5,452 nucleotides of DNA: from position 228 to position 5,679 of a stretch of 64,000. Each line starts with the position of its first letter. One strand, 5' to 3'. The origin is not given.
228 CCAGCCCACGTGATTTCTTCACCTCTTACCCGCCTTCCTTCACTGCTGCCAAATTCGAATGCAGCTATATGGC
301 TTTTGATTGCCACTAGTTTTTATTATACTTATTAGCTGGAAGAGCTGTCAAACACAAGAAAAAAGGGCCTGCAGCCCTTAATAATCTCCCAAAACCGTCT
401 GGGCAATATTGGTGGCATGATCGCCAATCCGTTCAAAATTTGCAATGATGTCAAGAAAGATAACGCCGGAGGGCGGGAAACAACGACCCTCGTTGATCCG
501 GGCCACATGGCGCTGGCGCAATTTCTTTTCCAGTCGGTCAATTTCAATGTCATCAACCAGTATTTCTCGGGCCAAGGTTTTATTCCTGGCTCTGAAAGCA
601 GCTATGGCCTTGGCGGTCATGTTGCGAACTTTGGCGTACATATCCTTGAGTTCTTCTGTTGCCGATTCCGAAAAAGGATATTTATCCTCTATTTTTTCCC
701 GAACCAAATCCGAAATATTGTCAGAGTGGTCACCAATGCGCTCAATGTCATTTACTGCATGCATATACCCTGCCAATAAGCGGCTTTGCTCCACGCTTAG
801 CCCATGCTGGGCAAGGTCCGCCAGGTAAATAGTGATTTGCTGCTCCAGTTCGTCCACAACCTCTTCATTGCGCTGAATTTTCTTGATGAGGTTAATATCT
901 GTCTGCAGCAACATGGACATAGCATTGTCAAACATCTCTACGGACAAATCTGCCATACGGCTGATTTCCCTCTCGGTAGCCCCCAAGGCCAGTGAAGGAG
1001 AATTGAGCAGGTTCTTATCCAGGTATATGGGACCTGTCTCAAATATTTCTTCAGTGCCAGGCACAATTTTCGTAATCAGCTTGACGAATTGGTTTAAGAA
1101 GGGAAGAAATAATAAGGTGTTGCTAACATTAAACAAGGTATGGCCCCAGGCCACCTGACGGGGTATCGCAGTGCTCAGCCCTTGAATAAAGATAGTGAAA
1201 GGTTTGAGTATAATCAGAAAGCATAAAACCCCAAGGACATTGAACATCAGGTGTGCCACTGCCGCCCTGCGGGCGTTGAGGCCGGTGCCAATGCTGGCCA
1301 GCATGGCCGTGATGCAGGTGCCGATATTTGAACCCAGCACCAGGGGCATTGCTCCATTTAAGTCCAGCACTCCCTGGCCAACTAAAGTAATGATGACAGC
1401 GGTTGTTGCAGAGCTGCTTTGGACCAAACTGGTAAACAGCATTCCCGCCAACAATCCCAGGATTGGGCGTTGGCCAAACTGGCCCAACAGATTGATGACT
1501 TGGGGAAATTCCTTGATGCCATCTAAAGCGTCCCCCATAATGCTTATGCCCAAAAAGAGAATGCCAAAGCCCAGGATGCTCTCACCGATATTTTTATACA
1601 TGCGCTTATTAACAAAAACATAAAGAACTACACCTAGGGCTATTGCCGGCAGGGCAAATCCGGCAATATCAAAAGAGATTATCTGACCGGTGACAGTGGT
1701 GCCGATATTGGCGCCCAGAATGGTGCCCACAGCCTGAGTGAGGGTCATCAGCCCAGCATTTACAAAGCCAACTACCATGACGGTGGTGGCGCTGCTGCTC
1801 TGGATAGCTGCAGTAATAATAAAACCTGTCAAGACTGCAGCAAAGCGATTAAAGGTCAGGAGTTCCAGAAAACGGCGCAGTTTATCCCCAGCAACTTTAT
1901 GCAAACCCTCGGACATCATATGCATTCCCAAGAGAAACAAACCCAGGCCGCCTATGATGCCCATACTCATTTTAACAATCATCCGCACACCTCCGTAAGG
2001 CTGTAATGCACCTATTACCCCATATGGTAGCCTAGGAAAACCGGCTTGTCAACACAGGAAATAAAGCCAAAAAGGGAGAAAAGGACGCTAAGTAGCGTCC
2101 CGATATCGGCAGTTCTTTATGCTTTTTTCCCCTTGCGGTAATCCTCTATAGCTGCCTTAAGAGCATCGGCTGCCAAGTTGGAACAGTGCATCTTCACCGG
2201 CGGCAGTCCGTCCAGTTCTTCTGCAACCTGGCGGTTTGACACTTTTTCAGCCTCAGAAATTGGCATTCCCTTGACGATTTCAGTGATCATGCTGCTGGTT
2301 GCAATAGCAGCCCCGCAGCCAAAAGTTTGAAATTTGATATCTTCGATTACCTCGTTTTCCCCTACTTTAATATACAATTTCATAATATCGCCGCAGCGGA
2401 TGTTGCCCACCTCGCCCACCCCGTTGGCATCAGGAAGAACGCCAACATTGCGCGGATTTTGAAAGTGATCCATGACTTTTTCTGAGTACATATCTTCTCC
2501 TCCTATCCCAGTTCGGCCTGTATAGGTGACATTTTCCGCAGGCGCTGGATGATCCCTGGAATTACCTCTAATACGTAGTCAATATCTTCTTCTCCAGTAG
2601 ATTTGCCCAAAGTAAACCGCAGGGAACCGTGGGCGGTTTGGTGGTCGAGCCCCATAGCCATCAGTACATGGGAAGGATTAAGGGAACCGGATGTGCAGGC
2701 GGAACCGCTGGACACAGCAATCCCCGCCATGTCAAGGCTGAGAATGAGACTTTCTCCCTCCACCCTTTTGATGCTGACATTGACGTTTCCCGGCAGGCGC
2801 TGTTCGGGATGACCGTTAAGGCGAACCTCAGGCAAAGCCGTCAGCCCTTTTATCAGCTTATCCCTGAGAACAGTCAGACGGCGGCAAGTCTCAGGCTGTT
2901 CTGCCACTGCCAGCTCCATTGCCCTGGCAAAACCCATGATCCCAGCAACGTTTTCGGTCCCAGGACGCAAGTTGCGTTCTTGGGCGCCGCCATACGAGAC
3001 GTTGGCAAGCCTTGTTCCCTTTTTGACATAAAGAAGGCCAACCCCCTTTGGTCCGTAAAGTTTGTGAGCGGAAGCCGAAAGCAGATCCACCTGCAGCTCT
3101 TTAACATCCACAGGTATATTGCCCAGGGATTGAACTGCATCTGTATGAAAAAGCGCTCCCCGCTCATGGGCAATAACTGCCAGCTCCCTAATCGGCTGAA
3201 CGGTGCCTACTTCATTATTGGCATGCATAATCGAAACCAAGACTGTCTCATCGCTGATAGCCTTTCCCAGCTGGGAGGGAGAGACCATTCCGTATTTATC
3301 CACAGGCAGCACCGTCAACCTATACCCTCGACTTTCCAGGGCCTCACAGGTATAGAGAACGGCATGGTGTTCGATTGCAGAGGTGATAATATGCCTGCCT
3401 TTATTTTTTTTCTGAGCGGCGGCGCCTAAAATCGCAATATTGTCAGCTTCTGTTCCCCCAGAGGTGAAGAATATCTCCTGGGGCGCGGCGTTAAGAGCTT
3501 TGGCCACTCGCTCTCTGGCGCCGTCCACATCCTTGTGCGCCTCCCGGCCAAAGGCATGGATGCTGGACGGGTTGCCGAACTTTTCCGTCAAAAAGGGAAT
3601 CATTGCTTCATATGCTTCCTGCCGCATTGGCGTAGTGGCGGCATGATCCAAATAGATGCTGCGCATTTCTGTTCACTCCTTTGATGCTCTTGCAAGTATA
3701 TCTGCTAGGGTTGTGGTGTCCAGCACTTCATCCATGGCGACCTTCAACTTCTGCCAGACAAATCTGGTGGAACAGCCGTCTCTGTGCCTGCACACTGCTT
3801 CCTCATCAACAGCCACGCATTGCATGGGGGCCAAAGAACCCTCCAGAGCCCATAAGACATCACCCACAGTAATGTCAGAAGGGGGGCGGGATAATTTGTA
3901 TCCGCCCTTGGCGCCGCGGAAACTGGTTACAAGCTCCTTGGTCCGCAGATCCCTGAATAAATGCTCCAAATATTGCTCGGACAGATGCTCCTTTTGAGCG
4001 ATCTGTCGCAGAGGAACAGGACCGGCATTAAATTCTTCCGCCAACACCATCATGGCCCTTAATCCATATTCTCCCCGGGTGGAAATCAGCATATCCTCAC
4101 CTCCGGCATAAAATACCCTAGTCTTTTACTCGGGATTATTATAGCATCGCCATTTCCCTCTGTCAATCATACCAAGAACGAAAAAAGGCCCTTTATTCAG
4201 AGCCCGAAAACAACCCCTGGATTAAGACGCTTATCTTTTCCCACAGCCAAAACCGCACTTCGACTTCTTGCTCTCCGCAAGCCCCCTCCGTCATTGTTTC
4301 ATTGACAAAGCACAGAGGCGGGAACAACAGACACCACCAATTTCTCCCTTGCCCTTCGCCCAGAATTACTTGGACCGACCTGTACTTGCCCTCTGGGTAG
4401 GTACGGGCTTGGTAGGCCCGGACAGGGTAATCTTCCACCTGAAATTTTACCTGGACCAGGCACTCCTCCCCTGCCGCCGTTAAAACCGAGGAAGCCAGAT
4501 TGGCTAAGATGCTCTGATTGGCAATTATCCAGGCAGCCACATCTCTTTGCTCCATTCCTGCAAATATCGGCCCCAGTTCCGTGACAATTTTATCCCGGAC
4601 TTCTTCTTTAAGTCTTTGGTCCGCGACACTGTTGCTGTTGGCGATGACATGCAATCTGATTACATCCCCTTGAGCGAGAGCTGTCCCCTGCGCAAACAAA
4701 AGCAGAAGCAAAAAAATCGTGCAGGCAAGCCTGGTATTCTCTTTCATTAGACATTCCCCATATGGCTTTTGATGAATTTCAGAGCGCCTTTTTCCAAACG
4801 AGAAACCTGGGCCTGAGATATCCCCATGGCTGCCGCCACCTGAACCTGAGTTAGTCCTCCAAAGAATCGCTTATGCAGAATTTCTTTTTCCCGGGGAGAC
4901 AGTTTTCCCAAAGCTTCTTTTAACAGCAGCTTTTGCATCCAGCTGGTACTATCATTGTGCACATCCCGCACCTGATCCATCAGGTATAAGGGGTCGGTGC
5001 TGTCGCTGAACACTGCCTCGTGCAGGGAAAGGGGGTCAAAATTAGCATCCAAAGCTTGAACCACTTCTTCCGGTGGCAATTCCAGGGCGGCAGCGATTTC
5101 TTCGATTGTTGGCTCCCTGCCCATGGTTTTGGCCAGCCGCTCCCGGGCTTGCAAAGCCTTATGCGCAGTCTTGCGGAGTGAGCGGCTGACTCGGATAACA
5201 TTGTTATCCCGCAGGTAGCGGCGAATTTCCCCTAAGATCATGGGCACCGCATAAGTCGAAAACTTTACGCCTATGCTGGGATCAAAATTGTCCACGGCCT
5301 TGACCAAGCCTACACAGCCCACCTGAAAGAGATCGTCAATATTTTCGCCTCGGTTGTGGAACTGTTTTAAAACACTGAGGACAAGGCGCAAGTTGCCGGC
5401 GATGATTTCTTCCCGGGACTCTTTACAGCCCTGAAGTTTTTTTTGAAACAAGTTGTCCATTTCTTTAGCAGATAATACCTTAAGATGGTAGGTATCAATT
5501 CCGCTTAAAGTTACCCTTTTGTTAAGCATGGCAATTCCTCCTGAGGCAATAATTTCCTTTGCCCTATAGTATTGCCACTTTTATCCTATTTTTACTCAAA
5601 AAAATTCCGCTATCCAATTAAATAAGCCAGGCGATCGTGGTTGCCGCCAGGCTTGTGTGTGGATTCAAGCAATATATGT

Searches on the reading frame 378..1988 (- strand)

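Call 71: search_protein_families(library=pfam, max_evalue=0.00001, proteins=[window:378-1988:-])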
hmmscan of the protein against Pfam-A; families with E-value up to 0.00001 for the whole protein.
window:378-1988:- (536 aa): 2 families
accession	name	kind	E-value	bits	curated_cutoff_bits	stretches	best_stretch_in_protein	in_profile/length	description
PF02690.20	Na_Pi_cotrans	-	2.6e-69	232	29.1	2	17-152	1-136/137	Na+/Pi-cotransporter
PF01895.24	PhoU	-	6.6e-38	129.4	23.5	2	342-428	1-88/89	PhoU domain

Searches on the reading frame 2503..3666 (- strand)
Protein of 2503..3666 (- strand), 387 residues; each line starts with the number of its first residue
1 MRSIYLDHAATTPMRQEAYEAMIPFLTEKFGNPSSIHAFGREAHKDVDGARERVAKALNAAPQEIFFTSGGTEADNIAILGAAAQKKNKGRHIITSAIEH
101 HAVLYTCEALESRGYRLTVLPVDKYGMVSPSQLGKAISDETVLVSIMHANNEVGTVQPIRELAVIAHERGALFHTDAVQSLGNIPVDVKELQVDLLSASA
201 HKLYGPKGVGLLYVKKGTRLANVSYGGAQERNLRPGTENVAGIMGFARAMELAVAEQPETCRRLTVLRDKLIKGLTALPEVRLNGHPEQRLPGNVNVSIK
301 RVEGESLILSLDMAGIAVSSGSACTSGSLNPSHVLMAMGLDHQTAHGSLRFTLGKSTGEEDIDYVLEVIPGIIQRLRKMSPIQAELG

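Call 71: search_protein_families(library=pfam, max_evalue=0.00001, proteins=[window:2503-3666:-])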
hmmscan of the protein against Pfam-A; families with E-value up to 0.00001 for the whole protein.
window:2503-3666:- (387 aa): 2 families
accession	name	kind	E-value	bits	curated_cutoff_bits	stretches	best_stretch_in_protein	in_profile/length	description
PF00266.25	Aminotran_5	-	3.5e-90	303.1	21.5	1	4-365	1-371/371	Aminotransferase class-V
PF01212.27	Beta_elim_lyase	-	1.3e-06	28.4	27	1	51-182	38-174/288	Beta-eliminating lyase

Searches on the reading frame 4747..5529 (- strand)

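Call 71: search_protein_families(library=pfam, max_evalue=0.00001, proteins=[window:4747-5529:-])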
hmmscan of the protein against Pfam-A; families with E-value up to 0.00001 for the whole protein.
window:4747-5529:- (260 aa): 6 families
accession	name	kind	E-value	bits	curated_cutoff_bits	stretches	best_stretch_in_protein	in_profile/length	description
PF04542.20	Sigma70_r2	-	5.7e-19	68.1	24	1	44-110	3-69/71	Sigma-70 region 2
PF04545.22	Sigma70_r4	-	2.2e-16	59.5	24.1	1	206-251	1-46/50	Sigma-70, region 4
PF04539.22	Sigma70_r3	-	4.2e-14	52.9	25.3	1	123-177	4-58/78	Sigma-70 region 3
PF08281.18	Sigma70_r4_2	-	1e-07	31.9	25.7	1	202-243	3-44/54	Sigma-70, region 4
PF01381.28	HTH_3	-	8.9e-07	29.3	23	0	225-248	9-32/55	Helix-turn-helix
PF13560.12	HTH_31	-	2e-06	28.5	27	0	225-249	14-38/64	Helix-turn-helix domain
